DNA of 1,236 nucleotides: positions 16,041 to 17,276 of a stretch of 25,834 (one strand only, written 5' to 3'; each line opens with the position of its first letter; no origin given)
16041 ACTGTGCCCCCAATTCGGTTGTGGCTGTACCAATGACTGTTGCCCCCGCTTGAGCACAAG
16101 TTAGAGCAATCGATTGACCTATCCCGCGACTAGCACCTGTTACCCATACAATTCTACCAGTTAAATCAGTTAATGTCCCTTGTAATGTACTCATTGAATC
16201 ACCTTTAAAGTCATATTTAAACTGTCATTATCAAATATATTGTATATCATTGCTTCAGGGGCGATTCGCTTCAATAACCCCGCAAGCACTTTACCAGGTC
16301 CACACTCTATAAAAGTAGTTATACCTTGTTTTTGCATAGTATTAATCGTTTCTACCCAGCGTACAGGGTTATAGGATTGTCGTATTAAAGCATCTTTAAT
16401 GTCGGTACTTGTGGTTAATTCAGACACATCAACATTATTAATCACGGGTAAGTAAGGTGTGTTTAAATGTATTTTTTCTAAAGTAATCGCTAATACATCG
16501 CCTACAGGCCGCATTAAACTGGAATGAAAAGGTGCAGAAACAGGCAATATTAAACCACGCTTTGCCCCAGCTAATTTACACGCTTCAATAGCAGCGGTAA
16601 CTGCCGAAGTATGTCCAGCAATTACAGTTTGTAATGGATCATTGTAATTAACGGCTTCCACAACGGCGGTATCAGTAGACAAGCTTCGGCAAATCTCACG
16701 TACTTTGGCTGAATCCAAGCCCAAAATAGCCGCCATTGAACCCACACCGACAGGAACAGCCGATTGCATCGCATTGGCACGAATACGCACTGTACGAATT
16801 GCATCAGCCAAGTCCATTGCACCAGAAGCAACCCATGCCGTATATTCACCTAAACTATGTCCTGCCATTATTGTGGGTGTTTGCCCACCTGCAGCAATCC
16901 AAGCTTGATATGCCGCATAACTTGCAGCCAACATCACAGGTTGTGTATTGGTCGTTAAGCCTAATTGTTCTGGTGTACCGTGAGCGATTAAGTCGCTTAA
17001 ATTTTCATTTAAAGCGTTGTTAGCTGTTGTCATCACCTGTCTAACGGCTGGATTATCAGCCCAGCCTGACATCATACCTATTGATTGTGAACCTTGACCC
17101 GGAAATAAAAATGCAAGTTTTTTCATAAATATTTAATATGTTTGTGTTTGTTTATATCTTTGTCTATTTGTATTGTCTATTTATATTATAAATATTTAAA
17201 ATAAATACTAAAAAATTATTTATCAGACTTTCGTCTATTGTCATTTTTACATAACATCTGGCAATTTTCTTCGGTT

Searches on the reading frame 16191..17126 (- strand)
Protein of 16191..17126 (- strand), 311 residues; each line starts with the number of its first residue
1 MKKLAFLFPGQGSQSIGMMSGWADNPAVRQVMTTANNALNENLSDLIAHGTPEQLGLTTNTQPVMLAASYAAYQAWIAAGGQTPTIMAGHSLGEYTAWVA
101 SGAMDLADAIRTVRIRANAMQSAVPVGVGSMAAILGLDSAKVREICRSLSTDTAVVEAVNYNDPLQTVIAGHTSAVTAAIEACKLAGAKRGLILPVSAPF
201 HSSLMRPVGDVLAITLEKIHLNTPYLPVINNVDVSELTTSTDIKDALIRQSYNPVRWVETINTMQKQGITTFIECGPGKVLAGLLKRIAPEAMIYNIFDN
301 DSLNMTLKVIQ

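Call 66: find_encoding_contigs(protein=window:16191-17126:-, flank=6000, max_places=8)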
Protein window:16191-17126:- (311 aa): 8 contigs read that carry it; 7 places shown.
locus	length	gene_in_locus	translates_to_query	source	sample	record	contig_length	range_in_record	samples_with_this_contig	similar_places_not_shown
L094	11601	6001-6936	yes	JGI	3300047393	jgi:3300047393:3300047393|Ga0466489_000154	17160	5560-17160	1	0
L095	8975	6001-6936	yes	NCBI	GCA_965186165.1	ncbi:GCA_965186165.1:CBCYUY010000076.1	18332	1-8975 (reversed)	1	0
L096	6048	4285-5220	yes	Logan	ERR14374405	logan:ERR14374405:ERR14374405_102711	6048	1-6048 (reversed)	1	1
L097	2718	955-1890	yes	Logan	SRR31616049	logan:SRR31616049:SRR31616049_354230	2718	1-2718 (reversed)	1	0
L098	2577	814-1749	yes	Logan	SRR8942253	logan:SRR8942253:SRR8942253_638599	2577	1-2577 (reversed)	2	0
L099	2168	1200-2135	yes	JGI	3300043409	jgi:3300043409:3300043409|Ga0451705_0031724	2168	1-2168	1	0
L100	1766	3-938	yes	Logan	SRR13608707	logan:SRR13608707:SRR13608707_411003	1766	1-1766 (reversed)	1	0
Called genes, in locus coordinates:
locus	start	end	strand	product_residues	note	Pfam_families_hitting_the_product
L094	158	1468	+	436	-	PF05697:Trigger_N, PF00254:FKBP_C, PF05698:Trigger_C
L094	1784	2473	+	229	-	PF00574:CLP_protease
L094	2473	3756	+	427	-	PF06689:zf-C4_ClpX, PF01078:Mg_chelatase (faint), PF05496:RuvB_N (weak), PF13401:AAA_22 (weak), PF00004:AAA, PF07724:AAA_2, PF07728:AAA_5 (weak), PF10431:ClpB_D2-small, +1 more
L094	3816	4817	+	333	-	PF13651:EcoRI_methylase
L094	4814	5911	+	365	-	PF03235:GmrSD_N, PF01844:HNH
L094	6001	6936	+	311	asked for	PF00698:Acyl_transf_1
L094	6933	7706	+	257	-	PF00106:adh_short, PF08659:KR, PF13561:adh_short_C2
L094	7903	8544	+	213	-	PF05494:MlaC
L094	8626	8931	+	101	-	-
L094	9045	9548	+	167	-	PF00578:AhpC-TSA, PF08534:Redoxin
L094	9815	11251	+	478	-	PF01145:Band_7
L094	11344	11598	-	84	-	PF17676:Peptidase_S66C (weak)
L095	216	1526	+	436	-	PF05697:Trigger_N, PF00254:FKBP_C, PF05698:Trigger_C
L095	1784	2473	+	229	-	PF00574:CLP_protease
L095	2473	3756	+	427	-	PF06689:zf-C4_ClpX, PF01078:Mg_chelatase (faint), PF05496:RuvB_N (weak), PF13401:AAA_22 (weak), PF00004:AAA, PF07724:AAA_2, PF07728:AAA_5 (weak), PF10431:ClpB_D2-small, +1 more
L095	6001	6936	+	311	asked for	PF00698:Acyl_transf_1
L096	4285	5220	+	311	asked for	PF00698:Acyl_transf_1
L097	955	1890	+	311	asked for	PF00698:Acyl_transf_1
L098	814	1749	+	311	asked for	PF00698:Acyl_transf_1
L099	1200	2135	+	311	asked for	PF00698:Acyl_transf_1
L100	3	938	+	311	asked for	PF00698:Acyl_transf_1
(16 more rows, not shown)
